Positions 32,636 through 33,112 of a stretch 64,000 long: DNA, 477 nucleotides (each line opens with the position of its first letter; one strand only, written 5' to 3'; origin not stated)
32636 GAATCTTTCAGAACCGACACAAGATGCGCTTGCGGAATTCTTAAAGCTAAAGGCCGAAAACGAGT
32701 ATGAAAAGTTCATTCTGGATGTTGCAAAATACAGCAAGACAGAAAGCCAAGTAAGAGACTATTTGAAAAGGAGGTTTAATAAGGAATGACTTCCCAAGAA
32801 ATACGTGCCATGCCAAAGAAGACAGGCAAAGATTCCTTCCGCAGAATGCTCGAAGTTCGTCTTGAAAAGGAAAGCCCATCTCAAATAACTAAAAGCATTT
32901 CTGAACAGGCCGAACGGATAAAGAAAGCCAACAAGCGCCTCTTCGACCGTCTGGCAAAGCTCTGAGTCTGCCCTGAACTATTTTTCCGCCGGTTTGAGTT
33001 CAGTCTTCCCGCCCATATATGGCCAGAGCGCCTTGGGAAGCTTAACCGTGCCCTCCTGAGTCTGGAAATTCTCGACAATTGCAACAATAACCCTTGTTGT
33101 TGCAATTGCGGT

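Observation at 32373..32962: Doc/Fic toxin gene directly after the RM gene, overlapped (ATGA) by a 58-aa ORF: possible inverted toxin-antitoxin module linked to the RM locus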

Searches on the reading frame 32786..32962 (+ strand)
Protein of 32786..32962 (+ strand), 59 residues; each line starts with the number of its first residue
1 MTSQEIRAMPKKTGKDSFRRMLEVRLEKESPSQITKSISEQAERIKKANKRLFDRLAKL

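Call 3: search_protein_families(library=pfam, proteins=[window:32786-32962:+], max_evalue=1)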
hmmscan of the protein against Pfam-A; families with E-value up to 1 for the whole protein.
window:32786-32962:+ (59 aa): 0 families

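Call 4: search_protein_families(library=ncbifam, proteins=[window:32786-32962:+], max_evalue=1)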
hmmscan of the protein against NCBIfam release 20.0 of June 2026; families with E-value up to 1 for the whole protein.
window:32786-32962:+ (59 aa): 1 family
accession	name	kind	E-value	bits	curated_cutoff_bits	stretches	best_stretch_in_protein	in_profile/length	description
TIGR03776.1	RPE5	domain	0.022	14.6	29.45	1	32-47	11-26/43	palindromic element RPE5 domain-containing protein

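Call 5: find_homologous_proteins(query=window:32786-32962:+, max_evalue=0.01)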
Query window:32786-32962:+ (59 aa): 1 proteins with E <= 0.01 among 2 candidates.
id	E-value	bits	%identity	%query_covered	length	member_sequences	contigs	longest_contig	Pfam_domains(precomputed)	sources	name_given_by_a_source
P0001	6.7e-23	96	100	86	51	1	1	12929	-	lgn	-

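Call 19: find_related_loci(query=A2, collection=metagenome_contigs, flank=4000)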
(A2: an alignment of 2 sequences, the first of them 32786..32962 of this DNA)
Query A2 (59 aa) in metagenome_contigs; peptide patterns used: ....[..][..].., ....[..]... (x = any residue, [..] = any of these).
466 stretches matched a pattern; 1 encode a relative of the query (tblastn E <= 1e-3); 1 distinct loci.
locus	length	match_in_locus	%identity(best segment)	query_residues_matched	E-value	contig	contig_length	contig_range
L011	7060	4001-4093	74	29-59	3e-13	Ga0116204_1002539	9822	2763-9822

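Call 30: search_solved_structures(query=A4, max_evalue=10, show_alignments=3)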
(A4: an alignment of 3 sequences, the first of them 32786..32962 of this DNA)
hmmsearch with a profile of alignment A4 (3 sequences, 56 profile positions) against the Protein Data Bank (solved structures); distinct sequences matched with E-value up to 10: 5.
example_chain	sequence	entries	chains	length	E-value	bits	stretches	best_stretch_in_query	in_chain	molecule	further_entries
4hhu_A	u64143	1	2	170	0.16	15.6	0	26-43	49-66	OR280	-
4nez_A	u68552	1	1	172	0.36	14.5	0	27-43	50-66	Engineered protein OR276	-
4ney_A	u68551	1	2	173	0.36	14.5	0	27-43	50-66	Engineered protein OR277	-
8gpm_A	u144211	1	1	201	1.7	12.3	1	21-43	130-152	Carbonic anhydrase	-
8gpp_A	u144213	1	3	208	1.8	12.3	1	21-43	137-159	Carbonic anhydrase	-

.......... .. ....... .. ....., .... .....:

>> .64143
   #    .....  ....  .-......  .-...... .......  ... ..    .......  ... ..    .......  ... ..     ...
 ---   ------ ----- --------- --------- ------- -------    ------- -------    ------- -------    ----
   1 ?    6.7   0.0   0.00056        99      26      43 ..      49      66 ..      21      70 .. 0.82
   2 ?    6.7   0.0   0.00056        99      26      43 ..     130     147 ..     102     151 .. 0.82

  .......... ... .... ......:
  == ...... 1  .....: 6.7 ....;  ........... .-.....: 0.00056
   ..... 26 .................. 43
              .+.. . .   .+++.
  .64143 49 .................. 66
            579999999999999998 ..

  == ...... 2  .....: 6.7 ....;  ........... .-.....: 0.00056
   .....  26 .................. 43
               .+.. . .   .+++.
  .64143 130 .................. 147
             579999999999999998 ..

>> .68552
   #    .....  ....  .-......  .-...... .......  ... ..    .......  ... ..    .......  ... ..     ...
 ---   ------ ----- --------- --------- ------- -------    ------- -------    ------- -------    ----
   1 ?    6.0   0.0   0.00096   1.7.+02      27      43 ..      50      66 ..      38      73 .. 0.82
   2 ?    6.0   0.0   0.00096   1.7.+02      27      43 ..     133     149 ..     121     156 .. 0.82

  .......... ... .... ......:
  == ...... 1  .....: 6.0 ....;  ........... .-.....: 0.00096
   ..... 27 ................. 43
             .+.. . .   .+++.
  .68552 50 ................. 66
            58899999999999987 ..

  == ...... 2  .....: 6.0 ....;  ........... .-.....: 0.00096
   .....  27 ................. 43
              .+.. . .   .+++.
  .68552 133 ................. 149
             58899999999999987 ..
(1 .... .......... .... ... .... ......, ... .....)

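Call 42: search_protein_representatives(protein=window:32786-32962:+)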
Query: 59 residues. Proteins with E-value up to 0.001 (for the whole library): 3; up to 1e-10: 1; up to 1e-30: 0. The best 3 are listed.
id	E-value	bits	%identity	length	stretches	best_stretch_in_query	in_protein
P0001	2.1e-23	95.9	100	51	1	9-59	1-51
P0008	3.0e-06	42.9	42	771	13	22-52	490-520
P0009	1.2e-05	41.1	66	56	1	25-59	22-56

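Call 65: predict_structure(protein=window:32786-32962:+)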
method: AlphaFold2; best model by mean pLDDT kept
length: 59 residues; sequences in the alignment: 1
mean_pLDDT: 82.5   pTM: 0.53
mean pLDDT of the five models: 82.5, 77.7, 76.9, 76.8, 76.4
residues with pLDDT >= 90: 36; 70-90: 9; 50-70: 8; < 50: 6
segments of 3 or more residues with pLDDT < 50: 3-7
pLDDT, mean of each block of 10 residues (from residue 1): 44 74 91 93 98 97
secondary structure, 60 per line:
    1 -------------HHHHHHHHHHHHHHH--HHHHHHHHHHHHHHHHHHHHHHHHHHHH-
elements in order: H14-28 H31-58
